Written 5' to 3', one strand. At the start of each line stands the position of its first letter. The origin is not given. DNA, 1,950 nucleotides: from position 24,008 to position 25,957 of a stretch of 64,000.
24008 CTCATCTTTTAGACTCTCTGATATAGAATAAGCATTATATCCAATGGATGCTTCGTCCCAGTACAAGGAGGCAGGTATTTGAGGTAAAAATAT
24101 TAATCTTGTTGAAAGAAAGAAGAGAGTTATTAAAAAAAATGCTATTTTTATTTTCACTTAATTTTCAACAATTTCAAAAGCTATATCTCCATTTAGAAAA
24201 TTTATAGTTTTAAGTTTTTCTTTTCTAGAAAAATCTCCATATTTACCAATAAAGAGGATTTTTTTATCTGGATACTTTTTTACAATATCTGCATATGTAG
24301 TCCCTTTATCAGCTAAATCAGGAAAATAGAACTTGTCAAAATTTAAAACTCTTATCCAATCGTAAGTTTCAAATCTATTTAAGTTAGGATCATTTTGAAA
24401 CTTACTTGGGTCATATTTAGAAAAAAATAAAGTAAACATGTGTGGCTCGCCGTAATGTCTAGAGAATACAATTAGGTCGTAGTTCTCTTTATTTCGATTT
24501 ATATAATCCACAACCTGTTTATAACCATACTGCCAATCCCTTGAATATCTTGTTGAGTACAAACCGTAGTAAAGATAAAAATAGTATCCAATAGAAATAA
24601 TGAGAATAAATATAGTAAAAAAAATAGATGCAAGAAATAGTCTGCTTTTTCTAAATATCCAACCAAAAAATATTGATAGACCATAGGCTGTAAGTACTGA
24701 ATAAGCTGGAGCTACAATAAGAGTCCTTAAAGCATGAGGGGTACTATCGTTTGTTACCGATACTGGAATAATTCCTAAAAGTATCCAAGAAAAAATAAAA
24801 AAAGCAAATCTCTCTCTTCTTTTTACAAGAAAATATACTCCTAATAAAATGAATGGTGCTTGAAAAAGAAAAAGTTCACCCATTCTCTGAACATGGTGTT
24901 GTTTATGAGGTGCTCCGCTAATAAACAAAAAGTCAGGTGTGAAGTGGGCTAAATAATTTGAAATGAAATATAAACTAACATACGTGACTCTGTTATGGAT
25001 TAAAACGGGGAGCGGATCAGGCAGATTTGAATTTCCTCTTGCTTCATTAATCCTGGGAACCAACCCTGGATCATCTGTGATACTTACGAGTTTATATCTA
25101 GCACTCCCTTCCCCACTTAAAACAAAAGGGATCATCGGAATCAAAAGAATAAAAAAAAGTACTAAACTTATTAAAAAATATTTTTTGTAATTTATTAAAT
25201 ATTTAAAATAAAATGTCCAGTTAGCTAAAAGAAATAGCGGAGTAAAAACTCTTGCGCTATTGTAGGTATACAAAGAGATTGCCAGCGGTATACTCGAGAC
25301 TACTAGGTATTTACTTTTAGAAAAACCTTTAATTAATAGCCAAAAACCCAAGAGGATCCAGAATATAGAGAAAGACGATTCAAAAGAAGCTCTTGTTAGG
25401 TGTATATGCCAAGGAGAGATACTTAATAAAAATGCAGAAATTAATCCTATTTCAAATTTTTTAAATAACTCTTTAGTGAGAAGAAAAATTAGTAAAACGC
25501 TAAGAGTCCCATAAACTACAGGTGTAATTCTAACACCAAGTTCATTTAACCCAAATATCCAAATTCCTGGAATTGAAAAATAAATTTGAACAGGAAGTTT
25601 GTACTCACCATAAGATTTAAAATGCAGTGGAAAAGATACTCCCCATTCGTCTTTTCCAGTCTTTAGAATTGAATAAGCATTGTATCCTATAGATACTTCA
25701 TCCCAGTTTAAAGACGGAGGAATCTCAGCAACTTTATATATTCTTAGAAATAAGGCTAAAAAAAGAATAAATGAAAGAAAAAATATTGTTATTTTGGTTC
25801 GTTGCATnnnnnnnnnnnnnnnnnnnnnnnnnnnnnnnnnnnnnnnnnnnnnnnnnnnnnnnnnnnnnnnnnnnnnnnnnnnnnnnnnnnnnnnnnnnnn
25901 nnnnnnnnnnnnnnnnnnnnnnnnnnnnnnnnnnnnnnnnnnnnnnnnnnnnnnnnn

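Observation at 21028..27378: Four head-to-tail PMT/ArnT-like paralogs with overlapping stop/start junctions (tandem duplication array)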

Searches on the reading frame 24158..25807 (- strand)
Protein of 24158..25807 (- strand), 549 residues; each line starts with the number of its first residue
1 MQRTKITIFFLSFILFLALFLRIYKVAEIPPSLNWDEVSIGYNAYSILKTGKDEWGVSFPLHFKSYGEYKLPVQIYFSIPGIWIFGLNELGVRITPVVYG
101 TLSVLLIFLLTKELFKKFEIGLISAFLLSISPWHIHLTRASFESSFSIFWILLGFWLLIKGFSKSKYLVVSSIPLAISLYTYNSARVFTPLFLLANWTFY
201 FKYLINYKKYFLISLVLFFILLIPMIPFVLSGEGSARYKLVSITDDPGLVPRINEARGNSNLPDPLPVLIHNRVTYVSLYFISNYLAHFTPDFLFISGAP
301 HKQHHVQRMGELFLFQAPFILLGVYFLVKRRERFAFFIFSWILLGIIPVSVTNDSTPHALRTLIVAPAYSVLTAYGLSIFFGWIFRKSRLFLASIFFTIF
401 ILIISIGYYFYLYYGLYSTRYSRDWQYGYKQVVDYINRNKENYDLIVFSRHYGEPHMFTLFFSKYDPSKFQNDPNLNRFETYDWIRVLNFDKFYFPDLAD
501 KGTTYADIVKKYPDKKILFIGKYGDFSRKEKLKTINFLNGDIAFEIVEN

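Call 5: search_protein_families(library=pfam, proteins=[window:24158-25807:-], max_evalue=0.01)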
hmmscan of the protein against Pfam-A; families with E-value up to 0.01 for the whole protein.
window:24158-25807:- (549 aa): 1 family
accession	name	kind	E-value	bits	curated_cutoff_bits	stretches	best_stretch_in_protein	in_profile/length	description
PF02366.24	PMT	-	3.1e-06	27.4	22.7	1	13-225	2-230/245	Dolichyl-phosphate-mannose-protein mannosyltransferase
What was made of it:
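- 24158..25807 (-): C: 549-aa GT-C glycosyltransferase. It is the first and best-conserved member of the core trio. Pfam PMT 27.4 bits against a cut-off of 22.7 (call 5).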

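Call 11: find_encoding_contigs(protein=window:24158-25807:-, flank=10000, max_places=6)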
Protein window:24158-25807:- (549 aa): no gene with exactly this product is on record in the collection.

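Call 13: find_homologous_proteins(query=window:24158-25807:-, max_evalue=1e-10)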
Query window:24158-25807:- (549 aa): 5583 proteins with E <= 1e-10 among 8000 candidates; the best 120 are listed.
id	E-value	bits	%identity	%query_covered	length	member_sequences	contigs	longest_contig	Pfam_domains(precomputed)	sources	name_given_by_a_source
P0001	0.0e+0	1228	100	100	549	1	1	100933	PF02366.25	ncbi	-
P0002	0.0e+0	1037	84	98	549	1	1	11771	PF02366.25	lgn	-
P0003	0.0e+0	1035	83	98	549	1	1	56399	PF02366.25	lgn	-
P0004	5.7e-276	935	75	97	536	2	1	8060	PF02366.25,PF13231.13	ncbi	-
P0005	3.7e-271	919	73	98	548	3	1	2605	PF02366.25,PF13231.13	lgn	-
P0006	5.4e-271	919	74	96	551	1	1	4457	PF02366.25,PF13231.13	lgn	-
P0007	2.0e-240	818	66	98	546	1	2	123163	PF02366.25,PF13231.13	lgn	-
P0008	6.8e-239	813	65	98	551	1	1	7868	PF02366.25,PF13231.13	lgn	-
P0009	2.7e-237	807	66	96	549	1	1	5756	PF02366.25,PF13231.13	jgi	jgi:4-amino-4-deoxy-L-arabinose transferase-like glycosyltransferase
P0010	1.2e-236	805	66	98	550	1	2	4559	PF02366.25,PF13231.13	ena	-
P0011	3.0e-236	804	65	98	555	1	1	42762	PF02366.25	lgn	-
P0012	4.6e-236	803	65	96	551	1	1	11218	PF02366.25,PF13231.13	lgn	-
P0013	1.7e-234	798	66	99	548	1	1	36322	PF02366.25,PF13231.13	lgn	-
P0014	1.9e-234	798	65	100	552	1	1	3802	PF02366.25,PF13231.13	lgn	-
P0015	3.4e-234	797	65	99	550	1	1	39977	PF02366.25,PF13231.13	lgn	-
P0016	6.1e-234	796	64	98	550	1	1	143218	PF02366.25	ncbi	-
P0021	7.9e-233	793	63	98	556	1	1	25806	PF02366.25,PF13231.13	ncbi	-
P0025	2.8e-232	791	63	100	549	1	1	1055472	PF02366.25,PF13231.13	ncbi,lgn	-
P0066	1.6e-230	785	63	99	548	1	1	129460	PF02366.25,PF13231.13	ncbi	-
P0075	3.2e-230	784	63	100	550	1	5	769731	PF02366.25,PF13231.13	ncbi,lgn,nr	ncbi:glycosyltransferase family 39 protein [Candidatus Daviesbacteria bacterium]|nr:glycosyltransfer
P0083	5.5e-230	783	64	99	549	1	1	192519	PF02366.25,PF13231.13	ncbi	-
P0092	1.6e-229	782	63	99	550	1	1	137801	PF02366.25,PF13231.13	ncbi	-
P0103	3.6e-229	781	64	97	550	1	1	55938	PF02366.25,PF13231.13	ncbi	-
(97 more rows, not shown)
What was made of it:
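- Databases label the homologs 'Ara4N transferase-like' (call 13).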

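Call 14: find_encoding_contigs(protein=P0001, flank=10000, max_places=2)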
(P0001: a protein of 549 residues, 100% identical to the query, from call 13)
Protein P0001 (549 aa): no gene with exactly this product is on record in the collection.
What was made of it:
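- Tried and rejected: Exact-sequence look-up of the window's own contig: failed (calls 11, 14).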

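Call 15: find_encoding_contigs(protein=P0075, flank=10000, max_places=2)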
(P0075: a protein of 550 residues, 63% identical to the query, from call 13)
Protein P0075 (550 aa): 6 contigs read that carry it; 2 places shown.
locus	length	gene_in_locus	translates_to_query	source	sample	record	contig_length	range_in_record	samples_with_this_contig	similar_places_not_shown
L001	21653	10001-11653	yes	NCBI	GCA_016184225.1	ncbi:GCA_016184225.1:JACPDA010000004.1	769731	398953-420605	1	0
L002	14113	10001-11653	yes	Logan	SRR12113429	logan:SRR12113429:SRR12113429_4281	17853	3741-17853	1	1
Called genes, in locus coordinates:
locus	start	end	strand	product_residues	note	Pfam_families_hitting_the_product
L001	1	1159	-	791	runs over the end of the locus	PF09586:YfhO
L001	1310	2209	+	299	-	PF00535:Glycos_transf_2, PF10111:Glyco_tranf_2_2 (weak), PF13641:Glyco_tranf_2_3 (weak)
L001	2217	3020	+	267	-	PF00535:Glycos_transf_2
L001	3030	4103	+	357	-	PF00534:Glycos_transf_1, PF13692:Glyco_trans_1_4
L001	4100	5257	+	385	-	-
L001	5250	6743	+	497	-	PF13231:PMT_2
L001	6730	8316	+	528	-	PF13231:PMT_2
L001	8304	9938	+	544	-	PF13231:PMT_2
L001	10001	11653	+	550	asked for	PF02366:PMT, PF13231:PMT_2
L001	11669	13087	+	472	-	PF02366:PMT (weak), PF13231:PMT_2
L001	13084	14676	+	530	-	PF02366:PMT (weak), PF13231:PMT_2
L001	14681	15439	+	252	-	PF00535:Glycos_transf_2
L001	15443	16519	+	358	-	PF13439:Glyco_transf_4, PF00534:Glycos_transf_1, PF13692:Glyco_trans_1_4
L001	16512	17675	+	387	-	PF04188:Mannosyl_trans2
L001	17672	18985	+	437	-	PF01943:Polysacc_synt, PF13440:Polysacc_synt_3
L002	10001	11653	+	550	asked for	PF02366:PMT, PF13231:PMT_2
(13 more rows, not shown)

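Call 16: find_encoding_contigs(protein=P0025, flank=10000, max_places=2)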
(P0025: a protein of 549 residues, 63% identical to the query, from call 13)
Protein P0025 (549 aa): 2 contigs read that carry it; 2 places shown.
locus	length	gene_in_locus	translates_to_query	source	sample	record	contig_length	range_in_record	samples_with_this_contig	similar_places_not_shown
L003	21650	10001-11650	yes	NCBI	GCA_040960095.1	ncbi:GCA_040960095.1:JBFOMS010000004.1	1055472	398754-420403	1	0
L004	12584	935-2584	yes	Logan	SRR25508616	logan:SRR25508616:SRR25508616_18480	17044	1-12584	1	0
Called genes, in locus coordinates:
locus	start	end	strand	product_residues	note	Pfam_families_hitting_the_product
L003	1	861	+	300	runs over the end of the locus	PF00535:Glycos_transf_2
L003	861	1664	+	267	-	PF00535:Glycos_transf_2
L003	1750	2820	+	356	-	PF00534:Glycos_transf_1, PF13692:Glyco_trans_1_4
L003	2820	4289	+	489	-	PF13231:PMT_2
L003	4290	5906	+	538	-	PF13231:PMT_2 (weak)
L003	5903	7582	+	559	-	PF02366:PMT (weak), PF13231:PMT_2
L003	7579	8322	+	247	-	PF00535:Glycos_transf_2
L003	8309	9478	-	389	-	PF09594:GT87 (weak)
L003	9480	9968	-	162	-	PF18915:DUF5667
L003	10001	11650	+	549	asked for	PF02366:PMT, PF13231:PMT_2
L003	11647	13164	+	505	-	PF13231:PMT_2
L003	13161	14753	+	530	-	PF13231:PMT_2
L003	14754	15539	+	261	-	PF00535:Glycos_transf_2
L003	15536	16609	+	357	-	PF13439:Glyco_transf_4, PF13579:Glyco_trans_4_4, PF00534:Glycos_transf_1, PF13692:Glyco_trans_1_4, PF20706:GT4-conflict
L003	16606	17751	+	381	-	PF04188:Mannosyl_trans2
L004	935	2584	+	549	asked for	PF02366:PMT, PF13231:PMT_2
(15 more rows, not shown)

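Call 17: list_cluster_members(proteins=[P0001, P0004, P0016, P0021, P0066, P0083, P0092, P0103])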
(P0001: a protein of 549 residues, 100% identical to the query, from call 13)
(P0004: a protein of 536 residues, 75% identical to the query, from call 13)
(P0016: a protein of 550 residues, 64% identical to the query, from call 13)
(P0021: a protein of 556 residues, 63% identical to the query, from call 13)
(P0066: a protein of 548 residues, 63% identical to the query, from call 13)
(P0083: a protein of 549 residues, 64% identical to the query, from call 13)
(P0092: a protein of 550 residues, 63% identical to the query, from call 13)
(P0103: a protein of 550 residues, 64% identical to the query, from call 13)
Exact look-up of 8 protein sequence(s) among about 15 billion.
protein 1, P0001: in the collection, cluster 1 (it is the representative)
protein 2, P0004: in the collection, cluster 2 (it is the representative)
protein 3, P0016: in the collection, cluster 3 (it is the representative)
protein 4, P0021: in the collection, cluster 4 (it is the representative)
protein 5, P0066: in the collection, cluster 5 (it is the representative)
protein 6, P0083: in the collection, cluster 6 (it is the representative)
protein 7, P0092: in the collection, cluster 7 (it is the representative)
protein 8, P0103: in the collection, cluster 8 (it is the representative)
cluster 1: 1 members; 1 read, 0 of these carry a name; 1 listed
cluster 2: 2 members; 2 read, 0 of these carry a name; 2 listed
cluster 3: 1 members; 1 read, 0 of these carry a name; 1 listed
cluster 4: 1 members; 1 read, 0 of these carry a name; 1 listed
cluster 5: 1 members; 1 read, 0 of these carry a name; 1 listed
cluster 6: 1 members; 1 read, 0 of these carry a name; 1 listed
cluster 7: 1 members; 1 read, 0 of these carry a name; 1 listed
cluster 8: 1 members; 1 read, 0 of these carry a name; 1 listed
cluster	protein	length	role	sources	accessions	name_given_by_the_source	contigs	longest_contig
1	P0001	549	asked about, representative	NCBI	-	-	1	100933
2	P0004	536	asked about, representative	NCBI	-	-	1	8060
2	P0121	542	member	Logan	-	-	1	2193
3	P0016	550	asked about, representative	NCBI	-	-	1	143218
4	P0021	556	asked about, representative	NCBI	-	-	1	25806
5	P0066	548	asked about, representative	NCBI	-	-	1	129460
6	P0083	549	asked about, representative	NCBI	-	-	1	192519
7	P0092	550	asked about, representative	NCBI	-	-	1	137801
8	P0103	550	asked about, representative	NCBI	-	-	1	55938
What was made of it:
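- Tried and rejected: Cluster look-ups gave no organism names (call 17).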

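Call 18: search_solved_structures(query=window:24158-25807:-, max_evalue=1)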
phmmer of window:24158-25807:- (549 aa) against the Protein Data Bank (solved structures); distinct sequences matched with E-value up to 1: 0.
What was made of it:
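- On ArnT (GT83) lipid A Ara4N transferase: The single sequence gives no hit (call 18).
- Closest known: Eukaryotic PMT1/PMT2. Different: The phmmer search of C against PDB chains at E up to 1 returned no match at all, so no PMT (call 18).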

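Call 20: search_solved_structures(query=A1, max_evalue=1, show_alignments=1)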
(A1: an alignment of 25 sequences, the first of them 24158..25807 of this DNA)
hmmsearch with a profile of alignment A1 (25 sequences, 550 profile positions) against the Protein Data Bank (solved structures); distinct sequences matched with E-value up to 1: 6.
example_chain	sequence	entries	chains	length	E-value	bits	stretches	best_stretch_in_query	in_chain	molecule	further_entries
5ezm_A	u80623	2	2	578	0.0012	20.9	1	68-224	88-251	4-amino-4-deoxy-L-arabinose transferase or related glycosyltransferases of PMT family | 4-amino-4-deoxy-L-arabinose (L-Ara4N) transferase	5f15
8cbo_E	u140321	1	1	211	0.17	13.8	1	450-522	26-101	tRNA methyltransferase 10 homolog C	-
8rr1_F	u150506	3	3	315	0.35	12.8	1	450-522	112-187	tRNA methyltransferase 10 homolog C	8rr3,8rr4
9ey0_F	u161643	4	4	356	0.43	12.5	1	450-522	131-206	tRNA methyltransferase 10 homolog C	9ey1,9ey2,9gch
7onu_F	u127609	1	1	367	0.46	12.4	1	450-522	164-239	tRNA methyltransferase 10 homolog C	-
8cbk_F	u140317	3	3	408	0.55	12.2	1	450-522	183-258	tRNA methyltransferase 10 homolog C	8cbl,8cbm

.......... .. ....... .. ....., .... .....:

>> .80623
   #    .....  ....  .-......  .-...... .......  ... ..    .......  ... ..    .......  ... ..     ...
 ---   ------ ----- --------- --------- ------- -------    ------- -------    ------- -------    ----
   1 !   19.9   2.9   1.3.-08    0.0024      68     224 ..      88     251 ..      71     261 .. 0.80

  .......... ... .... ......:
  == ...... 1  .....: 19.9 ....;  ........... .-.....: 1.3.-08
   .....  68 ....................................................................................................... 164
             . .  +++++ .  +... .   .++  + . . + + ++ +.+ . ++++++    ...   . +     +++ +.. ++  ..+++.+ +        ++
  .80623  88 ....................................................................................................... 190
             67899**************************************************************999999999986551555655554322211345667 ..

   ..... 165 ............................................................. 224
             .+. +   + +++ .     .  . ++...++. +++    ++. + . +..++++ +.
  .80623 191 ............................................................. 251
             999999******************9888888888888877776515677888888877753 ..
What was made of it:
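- On ArnT (GT83) lipid A Ara4N transferase: The profile of C orthologs matches 5ezm only over residues 68-224, at E 1.2e-3 (call 20).
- The only PDB sequence match of the C profile is ArnT 5ezm, at E 1e-3 (call 20). The match to ArnT covers only residues 68-224 and is marginal (call 20).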

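Call 21: find_related_loci(query=A1, collection=genome_contigs, flank=10000)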
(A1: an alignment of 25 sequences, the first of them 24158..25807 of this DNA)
Query A1 (549 aa) in genome_contigs; peptide patterns used: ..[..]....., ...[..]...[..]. (x = any residue, [..] = any of these).
367 stretches matched a pattern; 342 encode a relative of the query (tblastn E <= 1e-3); the best 80 are kept; 80 distinct loci.
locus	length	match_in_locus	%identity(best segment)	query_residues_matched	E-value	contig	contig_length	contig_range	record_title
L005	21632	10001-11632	62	7-548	0e+0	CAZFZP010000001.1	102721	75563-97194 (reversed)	MAG TPA_asm: uncultured Gammaproteobacteria bacterium isolate SRP050083_co3_227 genome assembly, contig: NODE_63_length_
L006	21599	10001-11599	63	18-548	0e+0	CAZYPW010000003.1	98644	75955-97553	MAG TPA_asm: uncultured Gammaproteobacteria bacterium isolate binchicken_co38_269 genome assembly, contig: NODE_541_leng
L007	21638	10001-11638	64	5-548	0e+0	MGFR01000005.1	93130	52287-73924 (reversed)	MAG: Candidatus Woesebacteria bacterium RBG_13_46_13 RBG_13_scaffold_25, whole genome shotgun sequence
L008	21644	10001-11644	63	1-548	0e+0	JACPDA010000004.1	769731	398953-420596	MAG: Candidatus Daviesbacteria bacterium isolate NC_groundwater_297_Ag_B-0.1um_41_14 S7_GD2017_3_B1_scaffold_1, whole ge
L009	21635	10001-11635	64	7-549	0e+0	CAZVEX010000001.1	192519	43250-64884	MAG TPA_asm: uncultured Gammaproteobacteria bacterium isolate binchicken_co38_210 genome assembly, contig: NODE_177_leng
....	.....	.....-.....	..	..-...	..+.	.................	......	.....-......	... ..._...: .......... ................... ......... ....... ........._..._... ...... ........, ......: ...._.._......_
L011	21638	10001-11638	63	3-549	0e+0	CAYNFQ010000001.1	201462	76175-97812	MAG TPA_asm: uncultured Gammaproteobacteria bacterium isolate binchicken_co110_279 genome assembly, contig: NODE_160_len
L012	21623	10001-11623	63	11-549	0e+0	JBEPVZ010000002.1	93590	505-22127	MAG: Candidatus Daviesbacteria bacterium isolate 22E.vamb.044 NODE_185_length_93590_cov_6.827188, whole genome shotgun s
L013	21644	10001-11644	61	1-548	0e+0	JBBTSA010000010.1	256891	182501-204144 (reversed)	MAG: Patescibacteria group bacterium isolate H51-bin048_1 H51_bin048_1_000000000010, whole genome shotgun sequence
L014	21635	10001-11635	63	5-548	0e+0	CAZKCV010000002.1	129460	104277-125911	MAG TPA_asm: uncultured Gammaproteobacteria bacterium isolate binchicken_co251_142 genome assembly, contig: NODE_217_len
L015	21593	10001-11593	63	13-549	0e+0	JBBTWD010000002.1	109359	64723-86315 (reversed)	MAG: Patescibacteria group bacterium isolate H43-bin018_1 H43_bin018_1_000000000002, whole genome shotgun sequence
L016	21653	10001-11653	60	1-549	0e+0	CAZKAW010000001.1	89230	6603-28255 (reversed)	MAG TPA_asm: uncultured Gammaproteobacteria bacterium isolate binchicken_co38_470 genome assembly, contig: NODE_653_leng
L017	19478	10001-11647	60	1-548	0e+0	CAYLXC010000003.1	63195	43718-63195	MAG TPA_asm: uncultured Gammaproteobacteria bacterium isolate SRP178908_co2_35 genome assembly, contig: NODE_89_length_6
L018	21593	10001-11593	63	21-549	0e+0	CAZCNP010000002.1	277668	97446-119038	MAG TPA_asm: uncultured Gammaproteobacteria bacterium isolate binchicken_co38_1123 genome assembly, contig: NODE_94_leng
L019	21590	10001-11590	61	22-549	0e+0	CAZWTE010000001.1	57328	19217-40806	MAG TPA_asm: uncultured Gammaproteobacteria bacterium isolate binchicken_co144_909 genome assembly, contig: NODE_1211_le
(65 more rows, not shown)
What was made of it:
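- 24158..25807 (-): Orthologs are 55-66% identical in Daviesbacteria and Woesebacteria and about 50% in Shapirobacteria (calls 13, 21).
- The same order appears in independent assemblies from many studies (call 21).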

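Call 34: predict_structure(alignment_id=A1)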
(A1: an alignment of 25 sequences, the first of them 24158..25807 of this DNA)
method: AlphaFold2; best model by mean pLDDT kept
length: 549 residues; sequences in the alignment: 25
mean_pLDDT: 79.9   pTM: 0.82
mean pLDDT of the five models: 79.9, 73.9, 71.5, 68.1, 67.4
residues with pLDDT >= 90: 176; 70-90: 247; 50-70: 101; < 50: 25
segments of 3 or more residues with pLDDT < 50: 235-240, 300-306, 355-360, 480-485
pLDDT, mean of each block of 10 residues (from residue 1): 81 89 69 68 85 79 62 79 80 84 95 94 91 73 84 96 95 91 81 95 93 95 78 51 71 90 93 89 84 67 49 76 95 95 86 51 79 94 79 78 75 68 65 87 86 58 70 64 54 71 82 92 84 84 88
secondary structure, 60 per line:
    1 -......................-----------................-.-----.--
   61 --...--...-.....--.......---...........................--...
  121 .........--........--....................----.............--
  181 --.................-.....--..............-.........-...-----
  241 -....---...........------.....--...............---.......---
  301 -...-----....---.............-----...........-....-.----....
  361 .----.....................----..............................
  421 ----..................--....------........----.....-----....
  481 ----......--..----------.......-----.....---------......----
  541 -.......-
elements in order: H2-23 H35-50 E63-65 E68-70 H72-76 H79-85 H89-115 H118-129 H132-139 H142-161 H166-178 H183-199 H201-205 H208-221 H223-231 H249-259 H266-270 H273-287 H291-297 H310-313 H317-329 H335-345 H347-350 H357-361 H366-386 H391-420 H425-442 E445-448 H455-462 H467-471 E477-480 E485-490 H505-511 E517-521 E531-536 E542-548

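Call 36: fold_search(model_id=the predicted structure, library=pdb)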
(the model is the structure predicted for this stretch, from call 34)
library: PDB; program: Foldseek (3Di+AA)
matches with E <= 10: 218; with E <= 0.001: 20
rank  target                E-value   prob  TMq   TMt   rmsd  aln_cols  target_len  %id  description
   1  8b6l_I                8.1e-09  1.00  0.54  0.44  12.5       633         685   12  Subtomogram average of the human Sec61-TRAP-OSTA-translocon (released 2022-12-07)
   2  3wak                  2.9e-08  1.00  0.50  0.34  12.8       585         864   15  Crystal structure of the Archaeoglobus fulgidus oligosaccharyltransferase (O29867_ARCFU) in the apo form (released 2013-10-30)
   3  5gmy_A                3.8e-08  1.00  0.51  0.35  12.5       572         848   16  Crystal structure of the Archaeoglobus fulgidus oligosaccharyltransferase (O29867_ARCFU) tethered with an acceptor pep (released 2017-02-01)
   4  9n9j_I                4.1e-08  1.00  0.53  0.43  12.7       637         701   12  Structure of a GRP94 folding intermediate engaged with a CCDC134- and FKBP11-bound secretory translocon (released 2025-11-19)
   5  7e9s_A                5.6e-08  1.00  0.53  0.36  12.3       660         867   15  Archaeal oligosaccharyltransferase AglB from Archaeoglobus fulgidus in complex with an inhibitory peptide and a dolich (released 2021-09-08)
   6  6s7t_A                8.7e-08  1.00  0.55  0.44  12.1       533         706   13  Cryo-EM structure of human oligosaccharyltransferase complex OST-B (released 2019-12-18)
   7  6s7o_A                1.1e-07  1.00  0.55  0.47  12.6       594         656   13  Cryo-EM structure of human oligosaccharyltransferase complex OST-A (released 2019-12-18)
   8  6gxc_A                2.6e-07  1.00  0.52  0.41  14.2       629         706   13  Bacterial oligosaccharyltransferase PglB in complex with an inhibitory peptide and a reactive lipid-linked oligosaccha (released 2018-11-14)
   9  8agc_A                5.3e-07  1.00  0.52  0.42  13.0       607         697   12  Structure of yeast oligosaccharylransferase complex with lipid-linked oligosaccharide and non-acceptor peptide bound (released 2022-12-07)
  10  8age_A                7.8e-07  1.00  0.52  0.45  10.9       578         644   13  Structure of yeast oligosaccharylransferase complex with acceptor peptide bound (released 2022-12-07)
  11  5ogl_A                9.3e-07  1.00  0.50  0.40  14.1       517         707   14  Structure of bacterial oligosaccharyltransferase PglB in complex with an acceptor peptide and an lipid-linked oligosac (released 2017-10-25)
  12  5f15                  1.1e-06  1.00  0.44  0.44  14.5       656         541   10  Crystal Structure of ArnT from Cupriavidus metallidurans bound to Undecaprenyl phosphate (released 2016-02-17)
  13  8pn9_A                1.6e-06  1.00  0.54  0.46  12.4       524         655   13  Structure of human oligosaccharyltransferase OST-A complex bound to NGI-1 (released 2024-05-08)
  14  8agb_A                2.0e-06  1.00  0.50  0.43  12.4       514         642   15  Structure of yeast oligosaccharylransferase complex with lipid-linked oligosaccharide bound (released 2022-12-07)
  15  5ezm                  2.5e-06  1.00  0.45  0.46  14.0       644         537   10  Crystal Structure of ArnT from Cupriavidus metallidurans in the apo state (released 2016-02-17)
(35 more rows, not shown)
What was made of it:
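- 24158..25807 (-): The AF2 model has pLDDT 80 and pTM 0.82, and its fold matches STT3/AglB/PglB, ArnT, Pmt4 and ALG9 (calls 34, 36).
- On GT-C fold glycosyltransferases (PMT_2 clan; CAZy GT39/GT83-like): Foldseek of the C model matches STT3, AglB, PglB, ArnT, ALG9, Pmt4, DPY19 and AftB with probability 1.0 and TM-scores of 0.44-0.55 (call 36).
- Closest known: Eukaryotic PMT1/PMT2. Different: Foldseek ranks Pmt4 (E 2e-4) below the OSTs and ArnT (call 36).
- The AF2 model of C (pTM 0.82) matches solved GT-C enzymes: STT3/AglB/PglB at E about 1e-8, ArnT at 1e-6, ALG9, Pmt4, DPY19 and AftB (calls 34, 36). The fold matches have modest TM-scores (0.44-0.55) and large rmsd values (call 36). The top Foldseek hits are protein-modifying oligosaccharyltransferases (call 36).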
